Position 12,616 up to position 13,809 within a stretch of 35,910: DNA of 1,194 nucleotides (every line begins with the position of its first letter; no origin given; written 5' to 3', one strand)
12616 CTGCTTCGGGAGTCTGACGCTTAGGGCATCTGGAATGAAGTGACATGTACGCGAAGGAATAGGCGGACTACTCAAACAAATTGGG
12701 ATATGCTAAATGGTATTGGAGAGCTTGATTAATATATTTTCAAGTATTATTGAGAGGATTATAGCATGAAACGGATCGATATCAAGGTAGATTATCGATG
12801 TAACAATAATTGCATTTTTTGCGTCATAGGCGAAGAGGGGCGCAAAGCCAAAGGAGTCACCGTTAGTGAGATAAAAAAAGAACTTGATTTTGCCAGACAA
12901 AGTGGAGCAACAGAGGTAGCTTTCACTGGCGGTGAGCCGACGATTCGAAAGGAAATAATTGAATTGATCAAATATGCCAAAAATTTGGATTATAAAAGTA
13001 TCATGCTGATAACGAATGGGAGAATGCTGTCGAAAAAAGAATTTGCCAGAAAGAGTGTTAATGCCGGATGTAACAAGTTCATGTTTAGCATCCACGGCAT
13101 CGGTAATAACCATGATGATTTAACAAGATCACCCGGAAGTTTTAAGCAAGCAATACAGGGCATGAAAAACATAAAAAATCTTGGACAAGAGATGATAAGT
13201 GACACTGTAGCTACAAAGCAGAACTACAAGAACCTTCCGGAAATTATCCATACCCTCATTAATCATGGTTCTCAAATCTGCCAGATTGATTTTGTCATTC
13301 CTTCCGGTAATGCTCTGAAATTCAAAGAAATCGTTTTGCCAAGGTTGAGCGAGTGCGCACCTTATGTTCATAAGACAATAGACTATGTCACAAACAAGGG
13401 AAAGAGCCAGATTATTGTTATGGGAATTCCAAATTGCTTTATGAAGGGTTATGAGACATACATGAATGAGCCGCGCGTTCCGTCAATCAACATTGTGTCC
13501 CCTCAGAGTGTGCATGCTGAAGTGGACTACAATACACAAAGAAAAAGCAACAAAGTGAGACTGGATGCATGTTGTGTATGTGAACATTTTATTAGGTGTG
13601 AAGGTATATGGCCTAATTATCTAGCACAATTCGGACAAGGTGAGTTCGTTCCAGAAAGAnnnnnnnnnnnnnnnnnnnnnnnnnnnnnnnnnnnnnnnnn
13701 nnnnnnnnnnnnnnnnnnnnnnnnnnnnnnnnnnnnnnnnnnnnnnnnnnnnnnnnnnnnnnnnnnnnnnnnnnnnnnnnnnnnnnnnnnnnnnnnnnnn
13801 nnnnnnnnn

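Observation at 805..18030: The 12 small rSAM paralogues share a four-block signature with a 4-Cys half-SPASM/twitch-like C-terminus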

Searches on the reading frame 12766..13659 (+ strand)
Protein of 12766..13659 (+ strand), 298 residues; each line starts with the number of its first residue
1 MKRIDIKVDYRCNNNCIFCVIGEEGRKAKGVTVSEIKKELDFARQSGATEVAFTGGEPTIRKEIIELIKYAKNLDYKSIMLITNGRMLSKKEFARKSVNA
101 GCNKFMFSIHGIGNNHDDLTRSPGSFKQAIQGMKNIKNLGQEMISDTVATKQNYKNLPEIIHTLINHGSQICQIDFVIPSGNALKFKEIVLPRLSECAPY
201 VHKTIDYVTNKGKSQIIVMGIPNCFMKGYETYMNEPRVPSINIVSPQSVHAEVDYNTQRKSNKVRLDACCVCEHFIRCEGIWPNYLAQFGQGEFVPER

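Call 12: find_homologous_proteins(query=window:12766-13659:+)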
Query seq(298 aa) (298 aa): 200 proteins with E <= 0.001 among 682 candidates; the best 120 are listed.
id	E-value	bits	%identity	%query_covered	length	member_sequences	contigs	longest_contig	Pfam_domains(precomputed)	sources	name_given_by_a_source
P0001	2.4e-201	685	100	100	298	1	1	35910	PF04055.28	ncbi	ncbi:MAG: radical SAM protein [Candidatus Woesearchaeota archaeon]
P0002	7.6e-123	427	61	99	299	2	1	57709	PF04055.28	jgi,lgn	jgi:MoaA/NifB/PqqE/SkfB family radical SAM enzyme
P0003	7.7e-115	401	58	99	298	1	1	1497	PF04055.28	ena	-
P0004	2.7e-102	360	55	99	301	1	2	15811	PF04055.28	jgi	-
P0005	1.0e-96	342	53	98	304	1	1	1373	PF04055.28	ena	-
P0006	5.5e-96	339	49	99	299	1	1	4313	PF04055.28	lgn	-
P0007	5.1e-71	257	43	99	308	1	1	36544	PF04055.28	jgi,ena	-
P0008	2.7e-70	255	43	99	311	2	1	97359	PF04055.28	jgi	jgi:MoaA/NifB/PqqE/SkfB family radical SAM enzyme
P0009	2.8e-68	248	43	99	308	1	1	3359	PF04055.28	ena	-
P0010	1.2e-67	246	43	99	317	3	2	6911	PF04055.28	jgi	-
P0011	2.0e-67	245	42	99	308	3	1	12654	PF04055.28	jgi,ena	-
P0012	2.3e-67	245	42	99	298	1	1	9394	PF04055.28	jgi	-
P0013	2.5e-67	245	42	99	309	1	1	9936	PF04055.28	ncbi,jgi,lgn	jgi:MoaA/NifB/PqqE/SkfB family radical SAM enzyme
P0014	4.5e-67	244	44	100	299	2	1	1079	PF04055.28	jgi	-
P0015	1.2e-66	243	41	99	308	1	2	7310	PF04055.28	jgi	-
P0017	1.4e-66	243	41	99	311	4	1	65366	PF04055.28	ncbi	ncbi:MAG: radical SAM protein [Candidatus Micrarchaeia archaeon]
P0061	5.7e-55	205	39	99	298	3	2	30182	PF04055.28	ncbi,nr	ncbi:MAG: radical SAM protein [Candidatus Gracilibacteria bacterium]|nr:radical SAM protein [Candida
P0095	9.0e-42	161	33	99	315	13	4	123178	PF04055.28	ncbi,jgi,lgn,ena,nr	ncbi:MAG TPA: hypothetical protein DCQ25_04445 [Elusimicrobia bacterium]|nr:hypothetical protein [El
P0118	8.0e-32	129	27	98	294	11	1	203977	PF04055.28,PF13353.12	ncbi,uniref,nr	ncbi:radical SAM protein [Polyangium sorediatum]|uniref:Radical SAM protein n=1 Tax=Polyangium sored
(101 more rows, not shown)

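Call 16: find_encoding_contigs(protein=P0002, flank=10000, max_places=2)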
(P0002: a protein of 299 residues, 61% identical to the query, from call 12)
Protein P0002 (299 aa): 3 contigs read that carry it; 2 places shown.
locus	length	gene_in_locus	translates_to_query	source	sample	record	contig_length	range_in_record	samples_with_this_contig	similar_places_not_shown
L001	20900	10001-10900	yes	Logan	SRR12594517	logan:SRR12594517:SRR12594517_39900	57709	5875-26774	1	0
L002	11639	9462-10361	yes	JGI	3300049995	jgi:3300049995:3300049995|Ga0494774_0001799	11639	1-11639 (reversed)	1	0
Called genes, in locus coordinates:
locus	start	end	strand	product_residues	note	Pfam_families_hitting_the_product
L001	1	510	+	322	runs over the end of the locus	PF04055:Radical_SAM, PF13353:Fer4_12 (faint)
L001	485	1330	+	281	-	PF04055:Radical_SAM, PF13353:Fer4_12 (weak)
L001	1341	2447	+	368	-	PF00657:Lipase_GDSL (faint), PF13472:Lipase_GDSL_2 (weak)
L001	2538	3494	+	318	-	PF04055:Radical_SAM, PF13353:Fer4_12 (faint)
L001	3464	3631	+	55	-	PF19451:DUF5989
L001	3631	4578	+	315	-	PF00657:Lipase_GDSL (weak), PF13472:Lipase_GDSL_2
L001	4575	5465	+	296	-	PF04467:DUF483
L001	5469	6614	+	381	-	PF00657:Lipase_GDSL (faint), PF13472:Lipase_GDSL_2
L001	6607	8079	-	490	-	PF02310:B12-binding, PF04055:Radical_SAM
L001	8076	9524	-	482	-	PF02310:B12-binding, PF04055:Radical_SAM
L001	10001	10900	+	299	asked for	PF04055:Radical_SAM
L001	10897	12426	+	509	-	PF02310:B12-binding (faint), PF04055:Radical_SAM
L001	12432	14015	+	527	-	PF02310:B12-binding (faint), PF04055:Radical_SAM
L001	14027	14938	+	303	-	PF04055:Radical_SAM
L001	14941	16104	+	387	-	PF12569:NatA_aux_su (faint), PF12895:ANAPC3 (faint), PF00515:TPR_1 (weak), PF13414:TPR_11 (weak), PF14559:TPR_19 (weak), PF21033:RMD1-3 (weak), PF13181:TPR_8 (weak), PF23914:TPR_CcmH_CycH (weak), +11 more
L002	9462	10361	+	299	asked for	PF04055:Radical_SAM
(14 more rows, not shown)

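Call 17: find_encoding_contigs(protein=P0017, flank=10000, max_places=2)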
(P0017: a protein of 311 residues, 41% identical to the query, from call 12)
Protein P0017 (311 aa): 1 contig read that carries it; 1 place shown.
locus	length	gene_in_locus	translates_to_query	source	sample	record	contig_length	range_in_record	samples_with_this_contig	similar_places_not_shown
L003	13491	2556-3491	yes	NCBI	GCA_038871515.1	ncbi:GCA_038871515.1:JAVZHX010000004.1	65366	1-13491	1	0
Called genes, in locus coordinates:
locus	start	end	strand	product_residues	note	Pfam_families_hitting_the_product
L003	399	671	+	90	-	-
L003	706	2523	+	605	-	PF04055:Radical_SAM, PF13353:Fer4_12 (weak)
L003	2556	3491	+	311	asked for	PF04055:Radical_SAM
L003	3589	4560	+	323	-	PF04055:Radical_SAM, PF13353:Fer4_12 (faint)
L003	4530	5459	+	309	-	PF04055:Radical_SAM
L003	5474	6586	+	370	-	PF04015:DUF362, PF00037:Fer4, PF12797:Fer4_2 (faint), PF12837:Fer4_6 (weak), PF12838:Fer4_7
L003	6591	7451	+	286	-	PF04055:Radical_SAM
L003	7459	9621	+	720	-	-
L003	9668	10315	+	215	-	-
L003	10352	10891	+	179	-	-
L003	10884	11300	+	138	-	-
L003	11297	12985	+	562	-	PF13385:Laminin_G_3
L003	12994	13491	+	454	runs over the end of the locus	PF07953:Toxin_R_bind_N (faint), PF13385:Laminin_G_3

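Call 18: find_encoding_contigs(protein=P0061, flank=10000, max_places=1)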
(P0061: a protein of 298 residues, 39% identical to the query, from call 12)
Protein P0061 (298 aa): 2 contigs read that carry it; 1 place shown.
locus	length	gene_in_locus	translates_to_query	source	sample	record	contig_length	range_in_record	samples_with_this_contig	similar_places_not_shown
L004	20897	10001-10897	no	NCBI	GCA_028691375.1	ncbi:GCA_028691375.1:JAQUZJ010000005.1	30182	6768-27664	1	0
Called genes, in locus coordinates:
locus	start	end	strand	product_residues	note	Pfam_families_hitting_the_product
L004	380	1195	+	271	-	PF00800:PDT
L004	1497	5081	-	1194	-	-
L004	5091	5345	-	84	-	-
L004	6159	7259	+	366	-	-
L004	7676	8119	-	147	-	-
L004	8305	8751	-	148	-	-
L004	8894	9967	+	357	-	-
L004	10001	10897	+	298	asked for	PF04055:Radical_SAM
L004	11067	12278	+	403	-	-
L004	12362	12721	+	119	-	PF01740:STAS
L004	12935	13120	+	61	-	-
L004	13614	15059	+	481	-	PF22025:ThiI_fer, PF02926:THUMP, PF02568:ThiI, PF06508:QueC (faint), PF00581:Rhodanese (weak)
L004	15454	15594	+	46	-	-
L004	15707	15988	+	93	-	-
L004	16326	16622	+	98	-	-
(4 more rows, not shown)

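Call 19: find_encoding_contigs(protein=P0095, flank=10000, max_places=1)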
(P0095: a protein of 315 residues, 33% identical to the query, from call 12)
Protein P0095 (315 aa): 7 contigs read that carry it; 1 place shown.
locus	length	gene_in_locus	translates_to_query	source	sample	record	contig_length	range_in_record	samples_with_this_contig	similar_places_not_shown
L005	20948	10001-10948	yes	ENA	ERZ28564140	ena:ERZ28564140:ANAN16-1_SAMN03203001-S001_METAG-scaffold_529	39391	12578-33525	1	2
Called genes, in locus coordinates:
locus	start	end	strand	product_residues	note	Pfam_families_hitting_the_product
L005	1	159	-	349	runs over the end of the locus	PF04055:Radical_SAM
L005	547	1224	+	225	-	PF01902:Diphthami_syn_2_N (weak)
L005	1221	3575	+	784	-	-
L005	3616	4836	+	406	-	-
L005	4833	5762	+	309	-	PF04055:Radical_SAM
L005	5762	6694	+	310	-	PF01136:Peptidase_U32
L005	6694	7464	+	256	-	-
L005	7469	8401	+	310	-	PF04055:Radical_SAM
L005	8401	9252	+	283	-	PF01136:Peptidase_U32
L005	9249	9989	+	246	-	-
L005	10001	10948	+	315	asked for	PF04055:Radical_SAM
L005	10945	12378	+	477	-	PF13353:Fer4_12 (weak), PF04055:Radical_SAM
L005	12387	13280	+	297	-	PF04055:Radical_SAM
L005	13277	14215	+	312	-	PF04055:Radical_SAM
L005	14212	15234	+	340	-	PF04055:Radical_SAM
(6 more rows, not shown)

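Call 20: find_encoding_contigs(protein=P0118, flank=8000, max_places=1)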
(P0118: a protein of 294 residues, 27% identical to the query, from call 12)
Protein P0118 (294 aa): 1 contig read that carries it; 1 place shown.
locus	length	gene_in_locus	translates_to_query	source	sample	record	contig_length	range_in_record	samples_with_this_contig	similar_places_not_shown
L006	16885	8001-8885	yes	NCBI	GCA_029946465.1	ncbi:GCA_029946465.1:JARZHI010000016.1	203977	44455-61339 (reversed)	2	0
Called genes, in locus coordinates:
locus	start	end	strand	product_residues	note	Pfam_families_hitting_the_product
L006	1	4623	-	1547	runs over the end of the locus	PF00069:Pkinase, PF13191:AAA_16, PF01590:GAF, PF13185:GAF_2, PF13492:GAF_3, PF01740:STAS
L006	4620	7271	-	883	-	PF22422:MGH1-like_GH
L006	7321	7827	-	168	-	PF13616:Rotamase_3, PF00639:Rotamase, PF13145:Rotamase_2 (weak)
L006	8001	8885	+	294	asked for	PF04055:Radical_SAM, PF13353:Fer4_12 (faint)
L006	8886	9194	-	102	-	PF04324:Fer2_BFD, PF17806:SO_alpha_A3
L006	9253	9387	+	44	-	-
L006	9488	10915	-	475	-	PF01590:GAF, PF13185:GAF_2, PF13492:GAF_3, PF05524:PEP-utilisers_N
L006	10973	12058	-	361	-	PF05893:LuxC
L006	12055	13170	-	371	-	PF04443:LuxE (weak)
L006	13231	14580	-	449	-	PF00202:Aminotran_3, PF00155:Aminotran_1_2 (faint)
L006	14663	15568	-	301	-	PF16697:Yop-YscD_cpl, PF00498:FHA, PF00990:GGDEF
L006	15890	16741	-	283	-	PF13230:GATase_4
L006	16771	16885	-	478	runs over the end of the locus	PF01266:DAO, PF01593:Amino_oxidase, PF07992:Pyr_redox_2 (faint), PF13450:NAD_binding_8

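Call 28: search_protein_families(library=ncbifam, proteins=[P0118], max_evalue=0.01)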
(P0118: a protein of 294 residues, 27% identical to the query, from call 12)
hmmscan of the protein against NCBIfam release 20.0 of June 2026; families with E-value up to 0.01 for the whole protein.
P0118 (294 aa): 65 families (the best 25 are shown)
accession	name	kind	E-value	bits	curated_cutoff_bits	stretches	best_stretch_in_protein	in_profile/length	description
TIGR02668.1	moaA_archaeal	equivalog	6.6e-23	81.1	325.25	1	6-162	14-171/303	GTP 3',8-cyclase MoaA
NF038332.1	rSAM_rare_HxsC4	exception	8.5e-23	81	500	1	5-230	17-250/335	radical SAM protein HxsC4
NF045646.2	rSAM_Se_TrsS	equivalog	1e-20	73.8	490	1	10-141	94-227/441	radical SAM (seleno)protein TrsS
NF001199.0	PRK00164.2-1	equivalog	3.5e-20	72.4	231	1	7-145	17-154/308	GTP 3',8-cyclase MoaA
TIGR02666.1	moaA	equivalog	4.8e-20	71.8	284.05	1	11-168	19-184/336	GTP 3',8-cyclase MoaA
NF045702.1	rSAM_GDGT_ether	equivalog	2.6e-17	62.6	450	1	4-143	88-230/486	tetraether lipid synthase Tes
TIGR04347.1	pseudo_SAM_Halo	equivalog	1.6e-15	57.3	525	1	11-180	47-215/390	TIGR04347 family pseudo-SAM/SPASM protein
TIGR03962.1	mycofact_rSAM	equivalog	9.5e-15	54.6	265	1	8-142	18-150/339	mycofactocin radical SAM maturase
TIGR02109.1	PQQ_syn_pqqE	equivalog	3.3e-14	52.6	381.35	1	6-124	11-128/358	pyrroloquinoline quinone biosynthesis protein PqqE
NF045574.1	sacti_mat_StsB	exception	2.9e-13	49.5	625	1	11-170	105-265/466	StsB family radical SAM/SPASM domain sactipeptide maturase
TIGR04545.1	rSAM_ahbD_hemeb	equivalog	2.4e-12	47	500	1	9-162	7-160/339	heme b synthase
TIGR04055.1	rSAM_NirJ2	equivalog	4.2e-12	46.2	500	1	11-142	9-139/326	putative heme d1 biosynthesis radical SAM protein NirJ2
TIGR02495.1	NrdG2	equivalog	6e-12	45.3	131.15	1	11-138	25-152/193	anaerobic ribonucleoside-triphosphate reductase activating protein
TIGR03977.1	rSAM_pair_HxsC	equivalog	6e-12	45.1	267.9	1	10-226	33-255/292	His-Xaa-Ser system radical SAM maturase HxsC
NF049973.1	radical_Rv1681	equivalog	6.6e-12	45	380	1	10-85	80-155/326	Rv1681 family radical SAM protein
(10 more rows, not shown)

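Call 33: predict_structure(alignment_id=A2)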
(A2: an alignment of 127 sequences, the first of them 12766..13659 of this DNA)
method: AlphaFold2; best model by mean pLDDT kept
length: 298 residues; sequences in the alignment: 127
mean_pLDDT: 96.9   pTM: 0.93
mean pLDDT of the five models: 96.9, 96.7, 96.5, 96.4, 96.3
residues with pLDDT >= 90: 282; 70-90: 16; 50-70: 0; < 50: 0
segments of 3 or more residues with pLDDT < 50: none
pLDDT, mean of each block of 10 residues (from residue 1): 94 98 95 98 97 98 99 98 99 99 99 98 98 99 99 98 98 98 98 99 98 94 97 92 94 89 96 95 98 96
secondary structure, 60 per line:
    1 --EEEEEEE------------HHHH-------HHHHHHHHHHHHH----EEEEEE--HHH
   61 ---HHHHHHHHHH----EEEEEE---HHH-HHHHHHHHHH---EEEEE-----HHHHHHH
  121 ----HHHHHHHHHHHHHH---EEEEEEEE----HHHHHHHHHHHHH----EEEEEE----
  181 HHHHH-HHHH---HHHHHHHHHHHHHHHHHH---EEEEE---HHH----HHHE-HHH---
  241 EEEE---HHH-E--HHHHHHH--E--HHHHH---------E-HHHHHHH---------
elements in order: E3-9 H22-25 H33-45 E50-55 H64-73 E78-83 H91-100 E104-108 H114-120 H125-138 E142-149 H154-166 E171-176 H181-185 H187-190 H194-211 E215-219 E241-244 H255-261 H267-271 H283-289

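Call 38: fold_search(model_id=the predicted structure, library=pdb)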
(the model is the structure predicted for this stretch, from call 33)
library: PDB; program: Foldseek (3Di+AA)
matches with E <= 10: 1788; with E <= 0.001: 226
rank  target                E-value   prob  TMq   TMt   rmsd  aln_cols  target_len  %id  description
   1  7vob                  1.5e-13  1.00  0.58  0.53   2.8       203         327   22  The crystal structure of a Radical SAM Enzyme BlsE involved in the Biosynthesis of Blasticidin S (released 2022-05-04)
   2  7tom                  1.1e-12  1.00  0.61  0.38   2.9       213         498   21  X-ray crystal structure of glycerol dibiphytanyl glycerol tetraether - macrocyclic archaeol synthase (GDGT-MAS) from Met (released 2022-08-31)
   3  7tol                  1.1e-12  1.00  0.60  0.37   3.0       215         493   21  X-ray crystal structure of glycerol dibiphytanyl glycerol tetraether - macrocyclic archaeol synthase (GDGT-MAS) from Met (released 2022-08-31)
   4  5v1s_A                1.3e-12  1.00  0.70  0.51   6.2       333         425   16  Crystal structure of Streptococcus suis SuiB bound to S-adenosylmethionine (released 2017-08-30)
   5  6efn                  2.2e-12  1.00  0.61  0.49   2.8       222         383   18  Structure of a RiPP maturase, SkfB (released 2018-10-24)
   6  5v1t_A                2.7e-12  1.00  0.68  0.48   6.2       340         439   15  Crystal structure of Streptococcus suis SuiB bound to precursor peptide SuiA (released 2017-08-30)
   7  5v1q_B                7.0e-12  1.00  0.69  0.49   6.1       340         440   16  Crystal structure of Streptococcus suis SuiB (released 2017-08-30)
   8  5v1q_A                1.5e-11  1.00  0.67  0.49   6.6       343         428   16  Crystal structure of Streptococcus suis SuiB (released 2017-08-30)
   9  9dgw_C                2.0e-11  1.00  0.62  0.67   3.1       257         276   16  X-ray crystal structure of the Viperin-like enzyme from T. virens with bound CTP and SAM (released 2025-02-12)
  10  9dfw_C                3.6e-11  1.00  0.62  0.65   3.2       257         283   16  X-ray crystal structure of an engineered Viperin-like enzyme from T. virens with bound CTP and SAM (released 2025-02-12)
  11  9dfu                  4.0e-11  1.00  0.65  0.69  10.4       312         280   16  X-ray crystal structure of the second Viperin-like enzyme from T. virens variant F40H with bound CTP and SAM (released 2025-02-19)
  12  9dfn                  7.9e-11  1.00  0.62  0.65   3.5       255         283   16  X-ray crystal structure of the second viperin-like enzyme from Trichoderma virens with bound CTP and SAM (released 2025-02-19)
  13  9dfw_A                8.3e-11  1.00  0.62  0.65   3.2       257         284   16  X-ray crystal structure of an engineered Viperin-like enzyme from T. virens with bound CTP and SAM (released 2025-02-12)
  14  5v1s_B                1.1e-10  1.00  0.66  0.48   6.3       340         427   16  Crystal structure of Streptococcus suis SuiB bound to S-adenosylmethionine (released 2017-08-30)
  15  9dgw_A                1.2e-10  1.00  0.61  0.65   3.3       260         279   17  X-ray crystal structure of the Viperin-like enzyme from T. virens with bound CTP and SAM (released 2025-02-12)
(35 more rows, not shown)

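Call 66: search_protein_representatives(alignment_id=A2)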
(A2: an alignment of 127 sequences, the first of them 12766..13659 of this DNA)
Query: 127 sequences, 299 profile positions. Proteins with E-value up to 0.001 (for the whole library): 130235; up to 1e-10: 53901; up to 1e-30: 6068. The best 150 are listed.
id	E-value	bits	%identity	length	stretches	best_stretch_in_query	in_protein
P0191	1.8e-222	752.8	-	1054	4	3-298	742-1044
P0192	3.6e-222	751.9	-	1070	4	4-282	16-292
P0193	3.6e-220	745.3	-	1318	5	3-296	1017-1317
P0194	2.2e-207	703.4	-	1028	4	4-282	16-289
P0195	6.0e-206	698.6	-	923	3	3-298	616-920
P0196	3.4e-179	610.8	-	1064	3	7-298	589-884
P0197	1.9e-171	585.3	-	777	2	3-297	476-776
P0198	3.1e-167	571.5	-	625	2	4-298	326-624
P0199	2.3e-163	558.8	-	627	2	3-297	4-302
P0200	1.2e-160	549.9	-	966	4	3-281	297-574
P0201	1.6e-158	542.9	-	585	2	3-276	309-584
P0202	8.9e-157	537.2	-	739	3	4-282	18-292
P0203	1.5e-154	529.8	-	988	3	6-298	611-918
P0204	7.3e-154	527.6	-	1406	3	3-297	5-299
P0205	1.3e-151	520.3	-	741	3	3-282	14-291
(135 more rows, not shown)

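Call 81: search_protein_families(library=pfam, proteins=[L003:706-2523:+], max_evalue=0.01)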
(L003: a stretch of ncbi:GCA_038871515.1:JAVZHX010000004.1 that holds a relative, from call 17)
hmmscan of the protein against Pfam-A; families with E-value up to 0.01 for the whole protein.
L003:706-2523:+ (605 aa): 2 families
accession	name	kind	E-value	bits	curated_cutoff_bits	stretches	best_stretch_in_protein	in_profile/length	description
PF04055.27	Radical_SAM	-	7e-13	49.5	29.5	1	90-224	3-139/166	Radical SAM superfamily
PF13353.11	Fer4_12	-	1.2e-06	29.3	22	1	90-200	11-122/137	4Fe-4S single cluster domain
